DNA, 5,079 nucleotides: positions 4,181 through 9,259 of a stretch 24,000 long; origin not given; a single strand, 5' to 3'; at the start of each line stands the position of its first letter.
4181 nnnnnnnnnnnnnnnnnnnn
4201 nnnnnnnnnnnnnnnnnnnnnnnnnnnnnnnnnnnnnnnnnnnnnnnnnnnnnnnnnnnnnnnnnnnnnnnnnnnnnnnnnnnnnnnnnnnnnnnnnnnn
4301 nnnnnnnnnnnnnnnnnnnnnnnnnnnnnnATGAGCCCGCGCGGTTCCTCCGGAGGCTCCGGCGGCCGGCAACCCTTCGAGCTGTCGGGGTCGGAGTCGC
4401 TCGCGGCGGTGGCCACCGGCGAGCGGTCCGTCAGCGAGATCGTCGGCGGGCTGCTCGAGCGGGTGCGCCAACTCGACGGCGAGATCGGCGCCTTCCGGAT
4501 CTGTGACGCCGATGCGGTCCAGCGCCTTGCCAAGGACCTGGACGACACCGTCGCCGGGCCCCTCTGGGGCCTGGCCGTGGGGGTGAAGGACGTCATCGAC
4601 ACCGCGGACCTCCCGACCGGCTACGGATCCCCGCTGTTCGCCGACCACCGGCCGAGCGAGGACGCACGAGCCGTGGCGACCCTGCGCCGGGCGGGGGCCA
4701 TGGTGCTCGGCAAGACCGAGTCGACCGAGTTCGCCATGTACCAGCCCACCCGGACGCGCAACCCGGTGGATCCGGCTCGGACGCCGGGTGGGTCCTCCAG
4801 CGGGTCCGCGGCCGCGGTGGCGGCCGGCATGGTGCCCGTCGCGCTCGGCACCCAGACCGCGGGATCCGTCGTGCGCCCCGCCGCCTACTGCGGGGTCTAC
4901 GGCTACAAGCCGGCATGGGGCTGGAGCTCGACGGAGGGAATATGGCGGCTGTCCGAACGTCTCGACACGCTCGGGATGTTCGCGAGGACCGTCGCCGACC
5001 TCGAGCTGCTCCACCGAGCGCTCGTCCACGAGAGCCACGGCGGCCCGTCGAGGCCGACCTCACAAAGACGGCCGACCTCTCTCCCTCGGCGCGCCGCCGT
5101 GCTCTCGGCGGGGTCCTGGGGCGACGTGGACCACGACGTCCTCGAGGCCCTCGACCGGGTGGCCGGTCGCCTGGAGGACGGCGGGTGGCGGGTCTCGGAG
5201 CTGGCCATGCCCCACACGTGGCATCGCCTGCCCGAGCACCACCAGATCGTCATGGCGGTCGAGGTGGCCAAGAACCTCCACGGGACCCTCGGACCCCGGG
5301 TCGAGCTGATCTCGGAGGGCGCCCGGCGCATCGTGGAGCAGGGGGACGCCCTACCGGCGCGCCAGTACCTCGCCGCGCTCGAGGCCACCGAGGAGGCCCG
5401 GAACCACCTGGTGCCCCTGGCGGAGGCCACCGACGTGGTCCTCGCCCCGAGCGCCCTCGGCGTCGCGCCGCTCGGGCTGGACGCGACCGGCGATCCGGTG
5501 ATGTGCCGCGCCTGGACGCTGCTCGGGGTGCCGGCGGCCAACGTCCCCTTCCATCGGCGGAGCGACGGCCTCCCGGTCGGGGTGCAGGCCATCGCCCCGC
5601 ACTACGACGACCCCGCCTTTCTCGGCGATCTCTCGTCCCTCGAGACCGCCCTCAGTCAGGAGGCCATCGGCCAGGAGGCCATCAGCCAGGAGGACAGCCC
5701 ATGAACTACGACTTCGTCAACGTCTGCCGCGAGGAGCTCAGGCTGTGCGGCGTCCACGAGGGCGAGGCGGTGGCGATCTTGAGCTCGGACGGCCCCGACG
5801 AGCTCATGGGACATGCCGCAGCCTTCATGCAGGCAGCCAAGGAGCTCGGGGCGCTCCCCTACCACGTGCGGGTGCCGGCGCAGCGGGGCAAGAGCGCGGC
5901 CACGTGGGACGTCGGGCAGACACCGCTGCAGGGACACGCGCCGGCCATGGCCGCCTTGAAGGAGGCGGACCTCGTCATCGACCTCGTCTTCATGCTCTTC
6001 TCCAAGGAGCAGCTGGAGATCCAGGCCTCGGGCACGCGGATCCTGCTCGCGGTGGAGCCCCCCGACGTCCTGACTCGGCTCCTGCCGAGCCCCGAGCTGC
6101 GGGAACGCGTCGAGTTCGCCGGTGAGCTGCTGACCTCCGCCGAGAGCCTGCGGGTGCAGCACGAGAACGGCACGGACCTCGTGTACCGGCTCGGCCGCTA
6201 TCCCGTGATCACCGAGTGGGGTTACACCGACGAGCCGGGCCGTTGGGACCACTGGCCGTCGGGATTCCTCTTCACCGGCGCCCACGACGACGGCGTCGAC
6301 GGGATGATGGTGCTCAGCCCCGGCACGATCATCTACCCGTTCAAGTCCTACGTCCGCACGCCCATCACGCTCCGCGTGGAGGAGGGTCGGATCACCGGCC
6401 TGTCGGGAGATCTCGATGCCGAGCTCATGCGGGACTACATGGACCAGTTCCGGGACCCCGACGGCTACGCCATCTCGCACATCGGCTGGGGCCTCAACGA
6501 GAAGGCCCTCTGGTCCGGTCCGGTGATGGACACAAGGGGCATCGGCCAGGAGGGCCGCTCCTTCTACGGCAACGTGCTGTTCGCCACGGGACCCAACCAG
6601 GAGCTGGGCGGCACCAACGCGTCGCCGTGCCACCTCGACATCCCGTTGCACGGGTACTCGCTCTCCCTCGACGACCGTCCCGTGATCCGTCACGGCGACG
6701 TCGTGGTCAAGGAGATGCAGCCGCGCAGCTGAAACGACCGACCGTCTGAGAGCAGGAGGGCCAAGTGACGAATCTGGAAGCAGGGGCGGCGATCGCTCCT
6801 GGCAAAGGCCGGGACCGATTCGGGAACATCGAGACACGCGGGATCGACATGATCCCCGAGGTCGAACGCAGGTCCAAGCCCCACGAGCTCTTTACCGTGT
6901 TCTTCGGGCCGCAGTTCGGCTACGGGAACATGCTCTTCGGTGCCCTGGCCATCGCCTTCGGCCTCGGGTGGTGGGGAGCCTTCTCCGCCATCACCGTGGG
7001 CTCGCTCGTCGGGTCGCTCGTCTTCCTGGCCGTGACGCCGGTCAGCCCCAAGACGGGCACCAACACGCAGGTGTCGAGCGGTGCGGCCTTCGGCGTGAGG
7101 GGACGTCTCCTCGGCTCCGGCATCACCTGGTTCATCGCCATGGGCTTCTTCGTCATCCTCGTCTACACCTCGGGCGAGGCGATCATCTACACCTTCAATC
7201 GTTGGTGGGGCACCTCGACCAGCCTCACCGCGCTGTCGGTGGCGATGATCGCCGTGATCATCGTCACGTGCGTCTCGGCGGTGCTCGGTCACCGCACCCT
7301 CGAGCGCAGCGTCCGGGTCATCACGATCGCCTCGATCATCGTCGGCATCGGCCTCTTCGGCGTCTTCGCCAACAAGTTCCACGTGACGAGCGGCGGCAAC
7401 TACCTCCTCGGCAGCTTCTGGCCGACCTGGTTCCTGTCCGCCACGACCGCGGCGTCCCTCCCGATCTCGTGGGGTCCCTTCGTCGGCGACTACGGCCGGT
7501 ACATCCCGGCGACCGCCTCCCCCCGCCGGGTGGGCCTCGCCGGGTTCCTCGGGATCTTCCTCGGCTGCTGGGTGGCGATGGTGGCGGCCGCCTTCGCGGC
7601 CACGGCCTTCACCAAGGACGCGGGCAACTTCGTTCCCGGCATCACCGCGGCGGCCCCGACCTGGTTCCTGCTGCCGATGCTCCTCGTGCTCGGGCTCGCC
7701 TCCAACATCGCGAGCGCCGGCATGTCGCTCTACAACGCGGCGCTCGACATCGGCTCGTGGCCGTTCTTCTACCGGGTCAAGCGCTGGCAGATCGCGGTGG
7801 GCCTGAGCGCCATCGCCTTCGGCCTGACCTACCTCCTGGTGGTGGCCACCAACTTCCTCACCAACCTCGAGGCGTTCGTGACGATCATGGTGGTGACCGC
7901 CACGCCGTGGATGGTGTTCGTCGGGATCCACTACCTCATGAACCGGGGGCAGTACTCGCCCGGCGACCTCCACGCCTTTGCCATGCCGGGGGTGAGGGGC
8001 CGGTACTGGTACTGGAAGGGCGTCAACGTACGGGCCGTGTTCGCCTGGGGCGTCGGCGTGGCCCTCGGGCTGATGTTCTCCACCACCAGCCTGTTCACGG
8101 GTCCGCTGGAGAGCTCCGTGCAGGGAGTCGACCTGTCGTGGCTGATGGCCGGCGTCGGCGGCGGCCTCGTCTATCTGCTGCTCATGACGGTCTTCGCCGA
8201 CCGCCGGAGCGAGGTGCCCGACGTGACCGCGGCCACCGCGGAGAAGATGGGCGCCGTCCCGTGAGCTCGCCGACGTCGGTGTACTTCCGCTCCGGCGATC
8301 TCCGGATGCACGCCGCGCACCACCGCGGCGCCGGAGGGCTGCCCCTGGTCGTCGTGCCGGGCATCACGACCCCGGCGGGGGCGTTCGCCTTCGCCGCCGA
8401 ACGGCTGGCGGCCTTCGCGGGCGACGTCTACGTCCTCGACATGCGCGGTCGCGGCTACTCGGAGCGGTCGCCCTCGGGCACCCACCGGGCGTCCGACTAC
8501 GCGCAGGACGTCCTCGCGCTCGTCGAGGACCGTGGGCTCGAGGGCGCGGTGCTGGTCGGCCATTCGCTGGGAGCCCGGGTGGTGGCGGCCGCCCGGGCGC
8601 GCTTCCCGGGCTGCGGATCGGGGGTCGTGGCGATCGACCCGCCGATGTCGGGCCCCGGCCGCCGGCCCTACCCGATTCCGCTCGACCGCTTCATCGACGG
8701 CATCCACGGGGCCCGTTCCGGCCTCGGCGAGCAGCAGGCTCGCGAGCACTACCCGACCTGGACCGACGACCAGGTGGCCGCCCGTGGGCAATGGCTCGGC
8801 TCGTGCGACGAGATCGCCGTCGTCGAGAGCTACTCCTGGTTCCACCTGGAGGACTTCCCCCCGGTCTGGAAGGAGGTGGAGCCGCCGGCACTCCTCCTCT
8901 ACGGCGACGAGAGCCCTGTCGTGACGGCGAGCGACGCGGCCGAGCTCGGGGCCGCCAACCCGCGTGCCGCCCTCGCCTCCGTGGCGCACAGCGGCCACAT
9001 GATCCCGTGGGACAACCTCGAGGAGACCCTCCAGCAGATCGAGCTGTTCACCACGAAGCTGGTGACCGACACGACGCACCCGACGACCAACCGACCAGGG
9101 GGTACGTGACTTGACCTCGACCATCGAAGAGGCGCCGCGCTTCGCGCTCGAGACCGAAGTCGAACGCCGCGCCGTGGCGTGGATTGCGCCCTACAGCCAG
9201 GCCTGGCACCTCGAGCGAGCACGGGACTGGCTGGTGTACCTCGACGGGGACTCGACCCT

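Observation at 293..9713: IclR-linked operon joining a phenylphosphate-synthase-like phosphotransferase to a NicX / hydrolase / amidase ring-cleavage module and an NCS1 permease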

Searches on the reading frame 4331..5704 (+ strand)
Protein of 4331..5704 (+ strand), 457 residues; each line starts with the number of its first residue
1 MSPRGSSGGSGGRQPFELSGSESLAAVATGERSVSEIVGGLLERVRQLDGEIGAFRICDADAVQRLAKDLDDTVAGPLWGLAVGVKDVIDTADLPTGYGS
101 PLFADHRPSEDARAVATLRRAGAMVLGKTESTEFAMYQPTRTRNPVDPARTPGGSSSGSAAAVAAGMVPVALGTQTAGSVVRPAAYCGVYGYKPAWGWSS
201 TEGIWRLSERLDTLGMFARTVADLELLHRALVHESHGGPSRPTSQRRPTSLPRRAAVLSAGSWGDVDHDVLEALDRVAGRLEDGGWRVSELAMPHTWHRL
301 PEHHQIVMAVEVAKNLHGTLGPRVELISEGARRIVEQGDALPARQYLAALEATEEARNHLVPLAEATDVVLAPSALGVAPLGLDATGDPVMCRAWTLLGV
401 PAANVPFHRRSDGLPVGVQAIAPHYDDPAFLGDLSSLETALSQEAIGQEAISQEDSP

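Call 6: search_protein_families(library=pfam, proteins=[window:4331-5704:+], max_evalue=0.01)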
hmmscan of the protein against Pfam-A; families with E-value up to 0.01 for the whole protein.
window:4331-5704:+ (457 aa): 1 family
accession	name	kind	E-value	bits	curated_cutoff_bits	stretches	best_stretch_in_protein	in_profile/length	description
PF01425.27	Amidase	-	3.3e-77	260.8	27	1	36-430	1-444/445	Amidase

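Call 11: search_protein_families(library=ncbifam, proteins=[window:4331-5704:+], max_evalue=0.01)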
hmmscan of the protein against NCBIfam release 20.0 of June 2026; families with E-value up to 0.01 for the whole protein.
window:4331-5704:+ (457 aa): 26 families (the best 25 are shown)
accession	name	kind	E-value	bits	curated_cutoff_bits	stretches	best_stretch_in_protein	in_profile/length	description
NF005688.0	PRK07488.1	equivalog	5.4e-59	200.3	532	1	18-317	11-313/474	indoleacetamide hydrolase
NF004816.0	PRK06170.1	equivalog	1e-56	192.6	503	2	22-373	16-397/493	amidase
NF005687.0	PRK07487.1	subfamily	2.8e-56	191.2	428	1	17-431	7-446/468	amidase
NF006631.0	PRK09201.1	equivalog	1.4e-53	182.3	461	1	24-438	13-452/466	AtzE family amidohydrolase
NF006043.0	PRK08186.1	subfamily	3.7e-53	180.9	487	1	21-432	10-439/600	allophanate hydrolase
NF004815.0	PRK06169.1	equivalog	4.4e-53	180.5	506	1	15-444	7-462/471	amidase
TIGR00132.1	gatA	equivalog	6.9e-53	180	481.1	2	28-316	6-308/466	Asp-tRNA(Asn)/Glu-tRNA(Gln) amidotransferase subunit GatA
TIGR02715.1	amido_AtzE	subfamily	9.2e-52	176.5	425.75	1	23-430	5-437/452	AtzE family amidohydrolase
NF005686.0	PRK07486.1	subfamily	6.9e-50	170.1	465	2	22-375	18-394/486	amidase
NF006169.0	PRK08310.1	equivalog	2.2e-48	165.6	391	1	65-431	13-384/395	amidase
TIGR02713.1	allophanate_hyd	equivalog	1.9e-47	162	511.05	1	66-431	20-403/563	allophanate hydrolase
NF004717.0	PRK06061.1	equivalog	9.6e-47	159.7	498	1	22-438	21-464/483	amidase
NF005460.0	PRK07056.1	subfamily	4.2e-46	157.8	447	1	25-431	15-443/457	amidase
NF009119.0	PRK12470.1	equivalog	4.6e-46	157.8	498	1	25-440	16-451/462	amidase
NF004766.0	PRK06102.1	equivalog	1.7e-41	142.8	559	1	74-443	68-453/455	amidase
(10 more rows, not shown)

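Call 65: search_solved_structures(query=window:4331-5704:+, max_evalue=1e-30)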
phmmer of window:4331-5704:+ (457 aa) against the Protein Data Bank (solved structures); distinct sequences matched with E-value up to 1e-30: 23.
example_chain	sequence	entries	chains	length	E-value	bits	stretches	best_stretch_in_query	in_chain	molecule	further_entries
1ock_A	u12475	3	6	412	7.3e-62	212.9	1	65-442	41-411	MALONAMIDASE E2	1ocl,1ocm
1o9o_A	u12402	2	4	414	1.7e-61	211.8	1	65-443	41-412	MALONAMIDASE E2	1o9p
1obl_A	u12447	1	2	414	1.7e-61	211.8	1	65-443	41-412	MALONAMIDASE E2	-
1obk_A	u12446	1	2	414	1.8e-61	211.6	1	65-443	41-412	MALONAMIDASE E2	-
1o9q_A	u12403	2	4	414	2e-61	211.5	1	65-443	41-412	MALONAMIDASE E2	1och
1obj_A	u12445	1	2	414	3.1e-61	210.8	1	65-443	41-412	MALONAMIDASE E2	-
1obi_A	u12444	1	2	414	3.8e-61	210.6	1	65-443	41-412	MALONAMIDASE E2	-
1o9n_A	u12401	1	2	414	5.2e-61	210.1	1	65-443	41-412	MALONAMIDASE E2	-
3kfu_E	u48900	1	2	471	2.1e-42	148.8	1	22-233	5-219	Glutamyl-tRNA(Gln) amidotransferase subunit A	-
3h0l_A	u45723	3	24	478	5.3e-38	134.3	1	22-318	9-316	Glutamyl-tRNA(Gln) amidotransferase subunit A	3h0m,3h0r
2df4_A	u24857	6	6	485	5.9e-38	134.1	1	33-325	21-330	Glutamyl-tRNA(Gln) amidotransferase subunit A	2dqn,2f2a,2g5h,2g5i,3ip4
3al0_A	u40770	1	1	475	8.3e-36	127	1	72-317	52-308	Glutamyl-tRNA(Gln) amidotransferase subunit A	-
2gi3_A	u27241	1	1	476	8.4e-36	127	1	72-317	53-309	Glutamyl-tRNA(Gln) amidotransferase subunit A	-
4wj3_A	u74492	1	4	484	3.7e-34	121.6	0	20-319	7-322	Glutamyl-tRNA(Gln) amidotransferase subunit A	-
9je9_A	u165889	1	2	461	5.8e-34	121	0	5-229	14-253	Amidase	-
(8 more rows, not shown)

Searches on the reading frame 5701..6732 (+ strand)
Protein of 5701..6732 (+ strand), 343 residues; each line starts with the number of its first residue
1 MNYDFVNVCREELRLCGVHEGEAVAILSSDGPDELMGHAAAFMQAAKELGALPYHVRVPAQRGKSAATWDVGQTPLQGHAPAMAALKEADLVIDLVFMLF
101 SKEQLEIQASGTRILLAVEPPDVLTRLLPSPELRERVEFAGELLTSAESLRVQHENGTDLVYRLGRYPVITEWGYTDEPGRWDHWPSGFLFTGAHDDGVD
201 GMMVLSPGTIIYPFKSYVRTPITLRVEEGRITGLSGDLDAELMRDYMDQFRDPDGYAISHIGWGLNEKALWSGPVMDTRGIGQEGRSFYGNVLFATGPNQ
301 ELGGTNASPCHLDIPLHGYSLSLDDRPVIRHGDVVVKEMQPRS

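Call 6: search_protein_families(library=pfam, proteins=[window:5701-6732:+], max_evalue=0.01)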
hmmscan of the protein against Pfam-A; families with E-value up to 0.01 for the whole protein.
window:5701-6732:+ (343 aa): 0 families

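Call 8: search_solved_structures(query=window:5701-6732:+, max_evalue=0.01)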
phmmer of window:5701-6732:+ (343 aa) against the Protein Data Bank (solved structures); distinct sequences matched with E-value up to 0.01: 1.
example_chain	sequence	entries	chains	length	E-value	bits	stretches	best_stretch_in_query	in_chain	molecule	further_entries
7cn3_A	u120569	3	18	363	3.6e-96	325.6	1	8-338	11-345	2,5-dihydroxypyridine 5,6-dioxygenase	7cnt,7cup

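Call 11: search_protein_families(library=ncbifam, proteins=[window:5701-6732:+], max_evalue=0.01)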
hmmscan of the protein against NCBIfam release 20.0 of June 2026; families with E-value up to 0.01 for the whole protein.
window:5701-6732:+ (343 aa): 0 families

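Call 20: find_encoding_contigs(protein=window:5701-6732:+, flank=10000, max_places=6)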
Protein window:5701-6732:+ (343 aa): no gene with exactly this product is on record in the collection.

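Call 53: search_solved_structures(query=window:5701-6732:+, max_evalue=0.001, show_alignments=1)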
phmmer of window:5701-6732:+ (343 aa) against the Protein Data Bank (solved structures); distinct sequences matched with E-value up to 0.001: 1.
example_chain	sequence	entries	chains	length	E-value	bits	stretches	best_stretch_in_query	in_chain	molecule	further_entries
7cn3_A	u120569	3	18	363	3.6e-96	325.6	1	8-338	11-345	2,5-dihydroxypyridine 5,6-dioxygenase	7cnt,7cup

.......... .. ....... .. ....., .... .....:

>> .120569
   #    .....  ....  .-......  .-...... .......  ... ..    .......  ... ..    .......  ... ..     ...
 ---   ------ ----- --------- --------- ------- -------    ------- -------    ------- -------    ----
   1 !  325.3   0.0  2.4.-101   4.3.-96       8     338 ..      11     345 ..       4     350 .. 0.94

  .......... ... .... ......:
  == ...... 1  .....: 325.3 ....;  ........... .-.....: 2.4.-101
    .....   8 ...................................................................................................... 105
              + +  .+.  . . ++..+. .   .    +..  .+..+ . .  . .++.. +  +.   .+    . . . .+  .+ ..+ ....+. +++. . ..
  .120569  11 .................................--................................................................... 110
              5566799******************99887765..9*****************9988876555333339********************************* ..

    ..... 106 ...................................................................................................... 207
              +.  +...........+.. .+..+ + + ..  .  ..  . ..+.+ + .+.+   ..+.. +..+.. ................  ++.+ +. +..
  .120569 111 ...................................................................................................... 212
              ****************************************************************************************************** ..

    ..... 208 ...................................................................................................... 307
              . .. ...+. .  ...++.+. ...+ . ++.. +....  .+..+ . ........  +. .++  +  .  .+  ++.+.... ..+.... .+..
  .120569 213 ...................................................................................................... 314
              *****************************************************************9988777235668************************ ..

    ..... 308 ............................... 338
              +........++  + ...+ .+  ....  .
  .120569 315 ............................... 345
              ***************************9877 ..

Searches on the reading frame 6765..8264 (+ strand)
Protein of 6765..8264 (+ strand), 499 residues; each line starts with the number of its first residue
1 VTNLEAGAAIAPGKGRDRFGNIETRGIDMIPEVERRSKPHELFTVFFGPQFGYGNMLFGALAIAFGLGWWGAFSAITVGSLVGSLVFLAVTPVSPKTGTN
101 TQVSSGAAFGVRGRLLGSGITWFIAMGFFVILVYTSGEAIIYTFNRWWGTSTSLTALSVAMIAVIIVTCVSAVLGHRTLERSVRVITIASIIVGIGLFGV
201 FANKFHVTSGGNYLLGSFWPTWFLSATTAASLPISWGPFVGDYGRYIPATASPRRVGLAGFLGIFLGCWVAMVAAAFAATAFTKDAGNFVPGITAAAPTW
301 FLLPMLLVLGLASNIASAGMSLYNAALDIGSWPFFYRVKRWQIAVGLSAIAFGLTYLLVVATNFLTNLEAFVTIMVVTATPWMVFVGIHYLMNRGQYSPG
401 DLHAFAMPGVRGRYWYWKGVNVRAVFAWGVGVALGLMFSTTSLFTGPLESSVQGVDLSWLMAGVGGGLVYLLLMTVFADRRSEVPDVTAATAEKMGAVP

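Call 6: search_protein_families(library=pfam, proteins=[window:6765-8264:+], max_evalue=0.01)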
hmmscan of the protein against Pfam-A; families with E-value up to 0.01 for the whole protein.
window:6765-8264:+ (499 aa): 1 family
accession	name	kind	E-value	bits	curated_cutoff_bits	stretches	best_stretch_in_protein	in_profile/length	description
PF02133.21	Transp_cyt_pur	-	2.5e-46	158.9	23.5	1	30-460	2-438/440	Permease for cytosine/purines, uracil, thiamine, allantoin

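Call 11: search_protein_families(library=ncbifam, proteins=[window:6765-8264:+], max_evalue=0.01)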
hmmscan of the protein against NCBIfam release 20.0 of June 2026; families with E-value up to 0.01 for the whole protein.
window:6765-8264:+ (499 aa): 2 families
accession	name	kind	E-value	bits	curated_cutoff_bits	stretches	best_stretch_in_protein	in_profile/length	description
TIGR00800.1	ncs1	subfamily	7.2e-21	74.4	353.1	1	26-439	3-434/447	NCS1 family nucleobase:cation symporter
TIGR02358.1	thia_cytX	hypoth_equivalog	2.6e-14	53.2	309.85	1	41-431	2-349/386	putative hydroxymethylpyrimidine transporter CytX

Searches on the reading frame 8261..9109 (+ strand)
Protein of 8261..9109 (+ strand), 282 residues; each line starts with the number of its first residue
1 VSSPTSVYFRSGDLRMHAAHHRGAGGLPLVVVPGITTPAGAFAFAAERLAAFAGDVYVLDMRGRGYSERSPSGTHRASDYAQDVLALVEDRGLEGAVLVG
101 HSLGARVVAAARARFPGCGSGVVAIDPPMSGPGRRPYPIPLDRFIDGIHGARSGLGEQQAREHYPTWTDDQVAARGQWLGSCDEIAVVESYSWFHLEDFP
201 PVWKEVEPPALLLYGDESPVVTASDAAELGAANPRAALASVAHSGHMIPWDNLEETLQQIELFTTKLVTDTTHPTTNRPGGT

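Call 6: search_protein_families(library=pfam, proteins=[window:8261-9109:+], max_evalue=0.01)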
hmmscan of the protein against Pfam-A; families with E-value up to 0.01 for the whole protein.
window:8261-9109:+ (282 aa): 3 families
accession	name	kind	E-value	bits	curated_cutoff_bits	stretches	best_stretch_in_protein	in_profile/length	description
PF12697.13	Abhydrolase_6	-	3.7e-18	67.4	26.3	1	29-255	1-213/217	Alpha/beta hydrolase family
PF00561.26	Abhydrolase_1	-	1.9e-17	64.2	25.8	2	28-127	2-102/245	alpha/beta hydrolase fold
PF12146.15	Hydrolase_4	-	2.8e-12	46.9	27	1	29-132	7-114/239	Serine aminopeptidase, S33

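Call 11: search_protein_families(library=ncbifam, proteins=[window:8261-9109:+], max_evalue=0.01)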
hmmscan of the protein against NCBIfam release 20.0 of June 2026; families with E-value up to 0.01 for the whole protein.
window:8261-9109:+ (282 aa): 16 families
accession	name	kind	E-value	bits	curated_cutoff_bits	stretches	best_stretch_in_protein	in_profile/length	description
NF011457.0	PRK14875.1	equivalog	1.9e-14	53.4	307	2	21-114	126-218/372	acetoin dehydrogenase dihydrolipoyllysine-residue acetyltransferase subunit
NF051488.1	bifunc_PcaDC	exception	9e-13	48.1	390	2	26-116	12-100/375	bifunctional 3-oxoadipate enol-lactonase/4-carboxymuconolactone decarboxylase PcaDC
NF007954.0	PRK10673.1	equivalog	2.8e-12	46.4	399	1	25-126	15-113/255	esterase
NF050089.1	i_nPHAscl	equivalog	5.3e-11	42.1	300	2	28-117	20-107/288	intracellular short-chain-length polyhydroxyalkanoate depolymerase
TIGR02427.1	protocat_pcaD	equivalog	7.3e-09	35.4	255.85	1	42-109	29-94/251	3-oxoadipate enol-lactonase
TIGR03056.1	bchO_mg_che_rel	equivalog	9e-06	24.9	172.55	1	30-111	32-112/278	alpha/beta fold hydrolase BchO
TIGR03695.1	menH_SHCHC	equivalog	3.3e-05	23.5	208.55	1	29-114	5-91/252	2-succinyl-6-hydroxy-2,4-cyclohexadiene-1-carboxylate synthase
NF052610.1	macro_16_ester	equivalog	3.5e-05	23.3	420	0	201-261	217-277/281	alpha/beta fold macrolide esterase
NF051487.1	bifunc_PcaCD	exception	6.9e-05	22.1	430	1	46-121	192-265/413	bifunctional 4-carboxymuconolactone decarboxylase/3-oxoadipate enol-lactonase PcaCD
NF002938.0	PRK03592.1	equivalog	0.00054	19.4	241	0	58-127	61-129/298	haloalkane dehalogenase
NF045632.1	hydroxlase_HsaD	equivalog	0.00058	18.9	400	1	10-111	18-121/290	4,5:9,10-diseco-3-hydroxy-5,9,17-trioxoandrosta-1(10),2-diene-4-oate hydrolase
TIGR03611.1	RutD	equivalog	0.00059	19.3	238.5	1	30-107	17-93/258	pyrimidine utilization protein D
TIGR01738.1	bioH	equivalog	0.0006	19.5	206.95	0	27-118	5-89/245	pimeloyl-ACP methyl ester esterase BioH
NF033124.1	estX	equivalog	0.0019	17.4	600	0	49-109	47-109/280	macrolide esterase EstX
NF058580.1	lipase_V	equivalog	0.0043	16.7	300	0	56-109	55-105/230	EstV family lipase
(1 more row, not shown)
